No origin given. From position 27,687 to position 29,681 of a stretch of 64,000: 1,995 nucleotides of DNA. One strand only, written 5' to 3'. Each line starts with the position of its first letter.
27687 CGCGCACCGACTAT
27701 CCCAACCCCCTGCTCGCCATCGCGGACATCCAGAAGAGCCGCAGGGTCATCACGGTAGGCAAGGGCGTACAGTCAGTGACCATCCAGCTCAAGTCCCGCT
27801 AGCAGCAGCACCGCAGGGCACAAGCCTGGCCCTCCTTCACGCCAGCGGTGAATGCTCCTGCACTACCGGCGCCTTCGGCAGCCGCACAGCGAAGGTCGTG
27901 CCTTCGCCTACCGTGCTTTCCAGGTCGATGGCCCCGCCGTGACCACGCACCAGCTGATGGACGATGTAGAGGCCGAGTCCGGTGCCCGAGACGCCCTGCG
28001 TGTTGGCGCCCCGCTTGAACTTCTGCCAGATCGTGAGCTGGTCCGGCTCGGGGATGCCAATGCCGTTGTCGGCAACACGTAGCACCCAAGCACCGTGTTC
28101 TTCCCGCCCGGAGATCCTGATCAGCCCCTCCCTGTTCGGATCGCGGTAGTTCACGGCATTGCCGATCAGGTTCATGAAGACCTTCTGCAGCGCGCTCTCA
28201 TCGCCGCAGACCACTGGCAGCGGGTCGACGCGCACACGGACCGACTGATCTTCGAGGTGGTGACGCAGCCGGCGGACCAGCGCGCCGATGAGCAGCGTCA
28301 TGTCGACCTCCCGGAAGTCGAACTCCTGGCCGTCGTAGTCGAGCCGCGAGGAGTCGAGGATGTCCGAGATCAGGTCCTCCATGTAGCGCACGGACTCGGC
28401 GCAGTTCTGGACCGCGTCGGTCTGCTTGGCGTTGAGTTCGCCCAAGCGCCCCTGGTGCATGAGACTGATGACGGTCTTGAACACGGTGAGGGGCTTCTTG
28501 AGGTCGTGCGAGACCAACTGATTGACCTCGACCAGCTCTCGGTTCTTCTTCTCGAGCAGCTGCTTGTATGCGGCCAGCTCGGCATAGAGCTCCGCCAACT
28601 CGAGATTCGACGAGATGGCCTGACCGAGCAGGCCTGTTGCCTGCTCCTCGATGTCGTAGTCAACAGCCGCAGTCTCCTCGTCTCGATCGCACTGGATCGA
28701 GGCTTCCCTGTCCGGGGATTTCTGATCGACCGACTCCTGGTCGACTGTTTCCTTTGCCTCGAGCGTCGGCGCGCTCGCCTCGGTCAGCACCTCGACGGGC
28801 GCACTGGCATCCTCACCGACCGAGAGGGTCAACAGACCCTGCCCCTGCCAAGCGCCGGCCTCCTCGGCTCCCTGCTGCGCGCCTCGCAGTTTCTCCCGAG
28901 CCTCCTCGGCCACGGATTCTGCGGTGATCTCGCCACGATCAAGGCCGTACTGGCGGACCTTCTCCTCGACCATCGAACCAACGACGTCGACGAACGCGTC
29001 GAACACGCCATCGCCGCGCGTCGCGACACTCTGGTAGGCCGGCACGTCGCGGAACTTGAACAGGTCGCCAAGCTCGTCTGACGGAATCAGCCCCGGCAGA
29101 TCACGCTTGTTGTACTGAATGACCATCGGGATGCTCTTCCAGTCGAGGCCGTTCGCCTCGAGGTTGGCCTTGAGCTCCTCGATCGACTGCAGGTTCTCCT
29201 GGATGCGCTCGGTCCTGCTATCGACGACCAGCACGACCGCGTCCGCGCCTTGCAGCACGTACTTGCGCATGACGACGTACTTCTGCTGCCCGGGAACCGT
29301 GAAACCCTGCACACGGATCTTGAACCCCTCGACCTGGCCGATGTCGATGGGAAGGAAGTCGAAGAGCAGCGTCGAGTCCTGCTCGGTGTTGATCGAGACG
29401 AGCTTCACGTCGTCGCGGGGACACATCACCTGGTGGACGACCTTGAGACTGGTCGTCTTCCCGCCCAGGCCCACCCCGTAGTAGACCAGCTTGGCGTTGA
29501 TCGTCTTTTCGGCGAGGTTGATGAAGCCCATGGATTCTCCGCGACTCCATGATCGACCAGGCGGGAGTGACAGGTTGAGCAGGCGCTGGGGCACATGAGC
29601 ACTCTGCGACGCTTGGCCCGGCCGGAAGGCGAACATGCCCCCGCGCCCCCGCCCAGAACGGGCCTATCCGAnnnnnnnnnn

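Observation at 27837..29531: MglA-type polarity GTPase fused in frame to a complete histidine kinase, with Ser replacing the intrinsic arginine finger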

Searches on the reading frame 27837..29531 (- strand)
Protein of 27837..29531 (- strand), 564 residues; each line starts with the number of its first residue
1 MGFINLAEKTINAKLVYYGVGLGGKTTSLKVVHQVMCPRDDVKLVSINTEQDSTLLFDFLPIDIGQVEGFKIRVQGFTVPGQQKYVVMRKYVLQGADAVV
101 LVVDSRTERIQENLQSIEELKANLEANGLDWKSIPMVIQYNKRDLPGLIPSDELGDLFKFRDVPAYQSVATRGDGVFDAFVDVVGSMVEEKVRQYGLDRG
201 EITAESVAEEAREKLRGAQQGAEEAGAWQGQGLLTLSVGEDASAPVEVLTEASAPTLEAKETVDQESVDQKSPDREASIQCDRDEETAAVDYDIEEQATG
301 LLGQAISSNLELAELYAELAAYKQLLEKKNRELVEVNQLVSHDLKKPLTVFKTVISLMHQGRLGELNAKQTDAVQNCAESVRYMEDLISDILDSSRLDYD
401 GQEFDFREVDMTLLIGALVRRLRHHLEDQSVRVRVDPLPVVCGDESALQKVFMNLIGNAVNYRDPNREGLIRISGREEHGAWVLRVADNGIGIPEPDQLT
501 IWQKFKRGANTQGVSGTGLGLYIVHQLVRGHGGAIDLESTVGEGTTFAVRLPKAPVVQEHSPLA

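Call 3: search_protein_families(library=pfam, proteins=[window:27837-29531:-], max_evalue=0.1)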
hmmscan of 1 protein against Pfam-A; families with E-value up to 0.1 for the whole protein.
window:27837-29531:- (564 aa): 9 families
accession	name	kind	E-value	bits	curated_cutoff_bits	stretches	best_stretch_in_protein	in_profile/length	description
PF02518.31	HATPase_c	-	1.5e-26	93.5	26.4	1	443-554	1-110/111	Histidine kinase-, DNA gyrase B-, and HSP90-like ATPase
PF00512.31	HisKA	-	2.6e-10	40.7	26.9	1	339-398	8-64/66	His Kinase A (phospho-acceptor) domain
PF00025.27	Arf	-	2.7e-06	27.4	22.3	1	64-163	50-145/174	ADP-ribosylation factor family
PF13581.12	HATPase_c_2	-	0.00066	20.1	27.4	1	457-530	41-111/127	Histidine kinase-like ATPase domain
PF04670.18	Gtr1_RagA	-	0.002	18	22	1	16-124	3-105/232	Gtr1/RagA G protein conserved region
PF00071.28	Ras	-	0.0032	17.5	21.6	1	49-185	26-158/162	Ras family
PF08477.19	Roc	-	0.011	16.5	27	1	48-143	25-118/119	Ras of Complex, Roc, domain of DAPkinase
PF10241.14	KxDL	-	0.026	15.3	27.2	0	320-358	19-57/86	Uncharacterized conserved protein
PF14501.12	HATPase_c_5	-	0.027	14.8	22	0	447-539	5-90/102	GHKL domain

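Call 4: search_protein_families(library=ncbifam, proteins=[window:27837-29531:-], max_evalue=0.1)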
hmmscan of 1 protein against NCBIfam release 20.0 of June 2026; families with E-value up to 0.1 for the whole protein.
window:27837-29531:- (564 aa): 83 families (the best 25 are shown)
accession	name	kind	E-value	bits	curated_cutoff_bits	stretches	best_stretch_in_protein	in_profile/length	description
NF046044.1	PnpS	equivalog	6.2e-39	134.1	400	1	326-552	166-390/390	two-component system histidine kinase PnpS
TIGR02966.1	phoR_proteo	equivalog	3.8e-38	131.4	334.2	1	340-550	121-332/333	phosphate regulon sensor histidine kinase PhoR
NF047465.1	hybrid_HK_LvrA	exception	1.6e-33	115.7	1200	1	324-553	591-818/819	hybrid histidine kinase/response regulator LvrA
NF033092.0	HK_WalK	equivalog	4.6e-32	111.4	725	1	325-552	367-593/594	cell wall metabolism sensor histidine kinase WalK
NF006800.0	PRK09303.1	equivalog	4.1e-31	108.3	342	1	308-552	126-376/383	histidine kinase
NF041832.1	near_NosP_CTERM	subfamily_domain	1.7e-30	106.4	400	1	340-556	14-228/370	NahK/ErcS family hybrid sensor histidine kinase/response regulator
NF041880.1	EPS_EpsF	equivalog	3.5e-29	101.6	900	1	339-552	280-492/492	response regulator EpsF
NF047874.1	MASE3_PAS_HK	subfamily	4.2e-29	101.8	560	1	306-559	375-630/655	MASE3 domain-containing sensor histidine kinase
TIGR02956.1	TMAO_torS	equivalog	6.8e-29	100.6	676.5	1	339-552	470-681/967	TMAO reductase system sensor histidine kinase/response regulator TorS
NF007793.0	PRK10490.1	equivalog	3.3e-28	98.2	1123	1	338-555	669-884/895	two-component system sensor histidine kinase KdpD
NF040691.1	MtrAB_MtrB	equivalog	4.1e-28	98.7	450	1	340-555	278-494/507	MtrAB system histidine kinase MtrB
NF008312.0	PRK11100.1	equivalog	1.1e-26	93.7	356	1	309-553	233-474/477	two-component system sensor histidine kinase CreC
NF012163.2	BaeS_SmeS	equivalog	3.7e-26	92.1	500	1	306-545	213-450/457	sensor histidine kinase efflux regulator BaeS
NF008468.0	PRK11360.1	equivalog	1.3e-25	89.9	646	1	340-556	403-611/616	two-component system sensor histidine kinase AtoS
NF041735.1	hist_kin_RppB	equivalog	1.4e-25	90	400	1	340-552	223-438/438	two-component system sensor histidine kinase RppB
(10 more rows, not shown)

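Call 8: find_homologous_proteins(query=window:27837-29531:-, max_evalue=0.00001)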
Query window:27837-29531:- (564 aa): 1499 proteins with E <= 0.00001 among 8000 candidates; the best 120 are listed.
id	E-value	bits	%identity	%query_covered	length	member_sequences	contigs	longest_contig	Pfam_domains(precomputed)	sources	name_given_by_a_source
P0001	0.0e+0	1241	100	100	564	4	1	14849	PF00025.28,PF02518.32,PF00512.32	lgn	-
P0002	9.4e-242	821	65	100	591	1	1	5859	PF02518.32,PF00512.32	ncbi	-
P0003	6.2e-230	782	60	55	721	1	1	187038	PF02518.32,PF00512.32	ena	-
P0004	6.8e-213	726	60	100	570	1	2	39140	PF00025.28,PF02518.32,PF00512.32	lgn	-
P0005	6.9e-212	723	63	46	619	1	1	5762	PF00025.28,PF02518.32,PF00512.32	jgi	-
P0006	1.9e-210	718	65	48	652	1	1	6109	PF00025.28,PF02518.32,PF00512.32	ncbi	-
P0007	1.4e-209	715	58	100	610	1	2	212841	PF02518.32,PF00512.32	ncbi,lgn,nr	ncbi:MAG: hypothetical protein H6832_14405 [Planctomycetes bacterium]|nr:hypothetical protein [Planc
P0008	2.8e-208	711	57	100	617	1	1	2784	PF00025.28,PF02518.32,PF00512.32,PF00071.29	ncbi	-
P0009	1.4e-207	708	72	43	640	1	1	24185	PF02518.32,PF00512.32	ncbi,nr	ncbi:MAG: hypothetical protein KDC95_10165 [Planctomycetes bacterium]|nr:hypothetical protein [Planc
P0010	2.1e-207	708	56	100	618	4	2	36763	PF02518.32,PF00512.32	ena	-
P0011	4.8e-204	697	53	100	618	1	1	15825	PF02518.32,PF00512.32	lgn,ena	-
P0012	3.2e-203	694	51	100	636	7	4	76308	PF02518.32,PF00512.32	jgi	jgi:signal transduction histidine kinase/signal recognition particle receptor subunit beta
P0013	3.4e-199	681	55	100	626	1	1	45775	PF02518.32,PF00512.32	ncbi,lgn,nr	ncbi:MAG: hypothetical protein CSA62_14850 [Planctomycetota bacterium]|nr:MAG: hypothetical protein 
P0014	4.7e-199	680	54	100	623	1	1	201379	PF02518.32,PF00512.32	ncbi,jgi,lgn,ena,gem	-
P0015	2.7e-198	678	55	100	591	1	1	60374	PF00025.28,PF02518.32,PF00512.32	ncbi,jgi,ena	-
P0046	1.5e-163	563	50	100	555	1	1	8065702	PF02518.32,PF00512.32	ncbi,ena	-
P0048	1.9e-163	563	50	100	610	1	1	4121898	PF00025.28,PF02518.32,PF00512.32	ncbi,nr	ncbi:MAG: hypothetical protein IPM29_19955 [Planctomycetes bacterium]|nr:hypothetical protein [Planc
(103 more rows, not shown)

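Call 15: find_encoding_contigs(protein=P0046, flank=10000, max_places=2)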
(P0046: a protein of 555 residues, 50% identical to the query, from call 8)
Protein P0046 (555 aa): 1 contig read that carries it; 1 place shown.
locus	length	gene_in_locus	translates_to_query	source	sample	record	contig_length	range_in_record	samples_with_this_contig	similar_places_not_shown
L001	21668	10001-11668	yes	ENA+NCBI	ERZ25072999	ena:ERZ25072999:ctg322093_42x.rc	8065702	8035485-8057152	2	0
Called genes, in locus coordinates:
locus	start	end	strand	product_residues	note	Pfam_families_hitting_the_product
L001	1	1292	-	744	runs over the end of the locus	PF03772:Competence, PF00753:Lactamase_B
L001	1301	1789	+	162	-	PF01467:CTP_transf_like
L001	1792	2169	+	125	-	PF01042:Ribonuc_L-PSP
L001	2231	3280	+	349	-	-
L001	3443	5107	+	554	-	PF00672:HAMP, PF00015:MCPsignal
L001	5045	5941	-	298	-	PF13489:Methyltransf_23, PF02353:CMAS (weak), PF13847:Methyltransf_31, PF08241:Methyltransf_11, PF08242:Methyltransf_12, PF13649:Methyltransf_25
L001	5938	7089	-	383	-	PF00578:AhpC-TSA, PF08534:Redoxin, PF00085:Thioredoxin (weak), PF13905:Thioredoxin_8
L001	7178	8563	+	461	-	PF00005:ABC_tran, PF02463:SMC_N (faint), PF13191:AAA_16 (faint), PF13555:AAA_29 (faint), PF13304:AAA_21 (faint), PF13401:AAA_22 (faint), PF00005:ABC_tran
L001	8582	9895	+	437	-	-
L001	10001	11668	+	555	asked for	PF00512:HisKA, PF02518:HATPase_c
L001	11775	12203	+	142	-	PF01978:TrmB (weak), PF03965:Penicillinase_R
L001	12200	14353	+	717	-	PF05569:Peptidase_M56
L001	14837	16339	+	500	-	PF01548:DEDD_Tnp_IS110, PF02371:Transposase_20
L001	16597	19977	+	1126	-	PF00668:Condensation, PF00501:AMP-binding, PF13193:AMP-binding_C, PF00550:PP-binding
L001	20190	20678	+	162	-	PF00254:FKBP_C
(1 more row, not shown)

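Call 16: find_encoding_contigs(protein=P0048, flank=10000, max_places=2)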
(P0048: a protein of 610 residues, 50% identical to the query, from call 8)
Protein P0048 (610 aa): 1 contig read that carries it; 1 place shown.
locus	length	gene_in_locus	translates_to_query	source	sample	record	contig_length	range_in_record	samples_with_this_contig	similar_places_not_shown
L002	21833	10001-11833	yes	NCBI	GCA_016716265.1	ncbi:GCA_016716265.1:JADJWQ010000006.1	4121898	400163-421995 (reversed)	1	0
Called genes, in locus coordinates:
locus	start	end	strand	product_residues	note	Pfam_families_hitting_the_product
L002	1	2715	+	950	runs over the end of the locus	PF01839:FG-GAP (weak), PF13517:FG-GAP_3 (weak), PF01839:FG-GAP, PF13517:FG-GAP_3 (weak)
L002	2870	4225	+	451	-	PF02985:HEAT (faint), PF13646:HEAT_2, PF01551:Peptidase_M23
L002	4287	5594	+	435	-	PF17132:Glyco_hydro_106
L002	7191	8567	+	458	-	PF13604:AAA_30 (faint), PF00005:ABC_tran, PF03193:RsgA_GTPase (faint), PF13401:AAA_22 (faint), PF00005:ABC_tran, PF13191:AAA_16 (weak), PF13304:AAA_21 (weak)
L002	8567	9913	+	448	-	-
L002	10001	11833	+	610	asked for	PF00025:Arf (weak), PF00512:HisKA, PF02518:HATPase_c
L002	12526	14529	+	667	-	PF03703:bPH_2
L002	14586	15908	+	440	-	PF01936:NYN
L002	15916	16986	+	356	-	-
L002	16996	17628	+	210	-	PF04463:2-thiour_desulf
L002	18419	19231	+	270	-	-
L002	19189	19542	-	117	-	-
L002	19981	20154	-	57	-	-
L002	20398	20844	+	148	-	PF25601:AAA_lid_14, PF02954:HTH_8 (weak)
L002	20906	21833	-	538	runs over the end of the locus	PF04909:Amidohydro_2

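Call 17: find_encoding_contigs(protein=P0007, flank=10000, max_places=2)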
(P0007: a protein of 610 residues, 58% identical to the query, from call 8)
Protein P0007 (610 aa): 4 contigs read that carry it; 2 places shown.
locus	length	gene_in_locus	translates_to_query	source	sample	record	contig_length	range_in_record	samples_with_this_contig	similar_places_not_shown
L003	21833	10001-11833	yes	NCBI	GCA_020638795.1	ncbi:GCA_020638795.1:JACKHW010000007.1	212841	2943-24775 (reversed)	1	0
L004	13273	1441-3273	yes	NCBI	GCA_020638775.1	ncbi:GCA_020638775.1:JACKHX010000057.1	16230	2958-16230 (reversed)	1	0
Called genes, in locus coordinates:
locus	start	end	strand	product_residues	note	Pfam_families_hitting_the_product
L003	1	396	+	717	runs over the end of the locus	PF13625:Helicase_C_3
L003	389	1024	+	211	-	PF02581:TMP-TENI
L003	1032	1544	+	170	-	-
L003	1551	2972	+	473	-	PF00586:AIRS, PF02769:AIRS_C (weak), PF02367:TsaE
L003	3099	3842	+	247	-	PF04542:Sigma70_r2, PF08281:Sigma70_r4_2, PF04545:Sigma70_r4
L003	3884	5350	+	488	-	-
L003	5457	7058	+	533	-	PF02321:OEP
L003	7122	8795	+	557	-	PF13646:HEAT_2 (faint)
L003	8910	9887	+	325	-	PF00291:PALP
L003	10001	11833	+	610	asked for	PF00512:HisKA, PF02518:HATPase_c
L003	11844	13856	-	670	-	PF08308:PEGA (faint), PF13715:CarbopepD_reg_2 (faint), PF13620:CarboxypepD_reg, PF17802:SpaA (faint), PF00775:Dioxygenase_C (faint), PF09430:EMC7_beta-sandw (faint), PF14686:fn3_3 (faint), PF13620:CarboxypepD_reg, +2 more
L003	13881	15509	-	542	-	PF23193:NOMO_3rd (faint), PF13620:CarboxypepD_reg (weak)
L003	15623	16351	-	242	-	-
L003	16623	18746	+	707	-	PF25145:NfeD1b_N, PF24961:NfeD_membrane, PF01957:NfeD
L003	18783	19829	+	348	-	PF12127:FloA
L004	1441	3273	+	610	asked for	PF00512:HisKA, PF02518:HATPase_c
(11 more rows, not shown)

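Call 18: find_encoding_contigs(protein=P0014, flank=10000, max_places=2)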
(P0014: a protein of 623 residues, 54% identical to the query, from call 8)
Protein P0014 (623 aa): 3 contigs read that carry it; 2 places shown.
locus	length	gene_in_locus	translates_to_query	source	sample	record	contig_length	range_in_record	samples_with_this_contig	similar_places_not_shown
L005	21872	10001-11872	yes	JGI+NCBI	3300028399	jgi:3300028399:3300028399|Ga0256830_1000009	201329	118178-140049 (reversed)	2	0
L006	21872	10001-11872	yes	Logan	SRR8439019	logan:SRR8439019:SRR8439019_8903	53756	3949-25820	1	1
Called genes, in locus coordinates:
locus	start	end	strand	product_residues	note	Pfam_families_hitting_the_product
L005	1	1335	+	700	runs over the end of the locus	PF13625:Helicase_C_3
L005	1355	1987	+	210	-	PF02581:TMP-TENI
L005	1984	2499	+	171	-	PF10502:Peptidase_S26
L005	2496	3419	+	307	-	PF00586:AIRS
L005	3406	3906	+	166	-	PF02367:TsaE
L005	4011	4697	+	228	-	PF07638:Sigma70_ECF (weak), PF04542:Sigma70_r2, PF08281:Sigma70_r4_2, PF04545:Sigma70_r4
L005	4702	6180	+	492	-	-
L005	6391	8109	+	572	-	PF02321:OEP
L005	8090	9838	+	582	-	PF13646:HEAT_2 (weak)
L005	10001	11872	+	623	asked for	PF00512:HisKA, PF02518:HATPase_c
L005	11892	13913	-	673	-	PF02369:Big_1 (faint), PF10670:DUF4198 (faint), PF13620:CarboxypepD_reg (weak), PF13620:CarboxypepD_reg, PF13715:CarbopepD_reg_2, PF13620:CarboxypepD_reg, PF00775:Dioxygenase_C (weak), PF13620:CarboxypepD_reg, +8 more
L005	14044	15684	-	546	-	PF13620:CarboxypepD_reg (faint), PF22904:NOMO1-like_2nd (faint)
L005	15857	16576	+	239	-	PF04298:Zn_peptidase_2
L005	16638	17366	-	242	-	-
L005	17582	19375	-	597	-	PF13646:HEAT_2 (faint)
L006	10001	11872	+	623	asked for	PF00512:HisKA, PF02518:HATPase_c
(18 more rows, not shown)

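Call 19: find_encoding_contigs(protein=P0003, flank=10000, max_places=2)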
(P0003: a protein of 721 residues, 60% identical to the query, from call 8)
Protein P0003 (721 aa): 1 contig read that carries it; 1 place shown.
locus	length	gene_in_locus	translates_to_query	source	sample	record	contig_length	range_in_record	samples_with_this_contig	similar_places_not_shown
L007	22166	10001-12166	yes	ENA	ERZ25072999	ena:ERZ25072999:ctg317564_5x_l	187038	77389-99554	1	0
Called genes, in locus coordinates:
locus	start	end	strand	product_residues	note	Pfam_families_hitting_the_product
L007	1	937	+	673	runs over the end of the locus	PF13625:Helicase_C_3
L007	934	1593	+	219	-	PF02581:TMP-TENI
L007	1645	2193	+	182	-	PF10502:Peptidase_S26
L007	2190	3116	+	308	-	PF00586:AIRS, PF02769:AIRS_C (weak)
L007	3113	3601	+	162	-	PF02367:TsaE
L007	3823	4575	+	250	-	PF04542:Sigma70_r2, PF08281:Sigma70_r4_2, PF04545:Sigma70_r4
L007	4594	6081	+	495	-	-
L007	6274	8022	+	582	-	PF02321:OEP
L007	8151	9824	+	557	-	PF13646:HEAT_2 (faint), PF11838:ERAP1_C (faint)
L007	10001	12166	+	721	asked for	PF00512:HisKA, PF02518:HATPase_c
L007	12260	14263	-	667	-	PF00775:Dioxygenase_C (faint), PF02369:Big_1 (faint), PF13715:CarbopepD_reg_2 (faint), PF14686:fn3_3 (faint), PF17210:SdrD_B (faint), PF17802:SpaA (faint), PF13620:CarboxypepD_reg, PF13620:CarboxypepD_reg, +4 more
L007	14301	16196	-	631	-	PF13620:CarboxypepD_reg (weak), PF17210:SdrD_B (faint), PF17802:SpaA (faint), PF22904:NOMO1-like_2nd (faint), PF10670:DUF4198 (faint), PF13620:CarboxypepD_reg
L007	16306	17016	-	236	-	-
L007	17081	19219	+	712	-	PF25145:NfeD1b_N, PF24961:NfeD_membrane, PF01957:NfeD, PF24961:NfeD_membrane (weak), PF01957:NfeD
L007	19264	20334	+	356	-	PF12127:FloA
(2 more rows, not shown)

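Call 33: find_related_loci(query=A1, collection=genome_contigs, flank=10000)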
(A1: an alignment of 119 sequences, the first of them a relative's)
Query A1 (564 aa) in genome_contigs; peptide patterns used: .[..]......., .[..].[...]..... (x = any residue, [..] = any of these).
218 stretches matched a pattern; 156 encode a relative of the query (tblastn E <= 1e-3); the best 80 are kept; 80 distinct loci.
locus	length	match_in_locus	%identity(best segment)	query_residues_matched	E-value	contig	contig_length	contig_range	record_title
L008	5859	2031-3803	65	1-564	0e+0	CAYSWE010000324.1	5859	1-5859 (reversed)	MAG TPA_asm: uncultured Phycisphaerales bacterium isolate SRP163575_co1_399 genome assembly, contig: NODE_29741_length_5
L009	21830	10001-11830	58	1-564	0e+0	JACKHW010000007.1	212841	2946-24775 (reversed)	MAG: Planctomycetota bacterium isolate HK-STAS-PLAN-28 HK-STAS-PLAN-28_7, whole genome shotgun sequence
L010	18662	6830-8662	57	1-564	0e+0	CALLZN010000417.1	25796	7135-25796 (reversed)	MAG TPA_asm: uncultured bacterium isolate SRR2107182_bin.46_CONCOCT_v1.1_MAG genome assembly, contig: ERZ794931.1055, wh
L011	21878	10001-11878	55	1-564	0e+0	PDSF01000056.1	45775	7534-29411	MAG: Planctomycetota bacterium isolate DOLJORAL78_63_9 DolJOral78_scaffold_755, whole genome shotgun sequence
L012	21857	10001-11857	53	1-563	0e+0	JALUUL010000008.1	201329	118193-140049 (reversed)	MAG: Planctomycetota bacterium isolate 128-326_metabat1_scaf2bin.009 128-326_scaffold_11_c1, whole genome shotgun sequen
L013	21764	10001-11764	53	1-557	0e+0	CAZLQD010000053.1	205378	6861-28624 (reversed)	MAG TPA_asm: uncultured Planctomycetia bacterium isolate binchicken_co219_205 genome assembly, contig: k141_1195842, who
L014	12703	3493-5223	54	1-551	0e+0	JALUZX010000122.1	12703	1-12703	MAG: Planctomycetota bacterium isolate 132-544_metabat1_scaf2bin.052 132-544_scaffold_1437_c1, whole genome shotgun sequ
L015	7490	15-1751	54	1-551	0e+0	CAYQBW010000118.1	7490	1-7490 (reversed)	MAG TPA_asm: uncultured Planctomycetia bacterium isolate binchicken_co188_373 genome assembly, contig: NODE_9610_length_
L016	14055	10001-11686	51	1-564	1e-175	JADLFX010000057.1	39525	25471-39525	MAG: Planctomycetota bacterium isolate SJ402 c_000000583462, whole genome shotgun sequence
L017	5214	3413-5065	50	1-564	3e-175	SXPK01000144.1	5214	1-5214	MAG: Planctomycetia bacterium isolate F1-120-MAGs252 F1-120__c484666, whole genome shotgun sequence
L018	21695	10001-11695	51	1-564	6e-171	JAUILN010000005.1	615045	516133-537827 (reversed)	MAG: bacterium isolate Co_bin.47 NODE_73_length_615045_cov_13.148124, whole genome shotgun sequence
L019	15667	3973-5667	51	1-564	7e-171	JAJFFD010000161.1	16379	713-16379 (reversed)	MAG: Planctomycetota bacterium isolate OFTM109 OFTM109_160, whole genome shotgun sequence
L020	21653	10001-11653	50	1-564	2e-170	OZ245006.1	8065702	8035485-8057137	MAG: Planctomycetota bacterium isolate 38a7a2fe-8a90-4c6b-bc07-7099b689307d genome assembly, chromosome: 1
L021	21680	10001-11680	50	1-564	4e-169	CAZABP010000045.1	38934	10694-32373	MAG TPA_asm: uncultured candidatus Brocadiaceae bacterium isolate SRP239054_co1_77 genome assembly, contig: NODE_630_len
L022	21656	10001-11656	49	1-564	9e-169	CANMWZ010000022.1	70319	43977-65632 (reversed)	MAG: Planctomycetota bacterium isolate ZH-15may19-257 genome assembly, contig: ZH-15May19-c543, whole genome shotgun seq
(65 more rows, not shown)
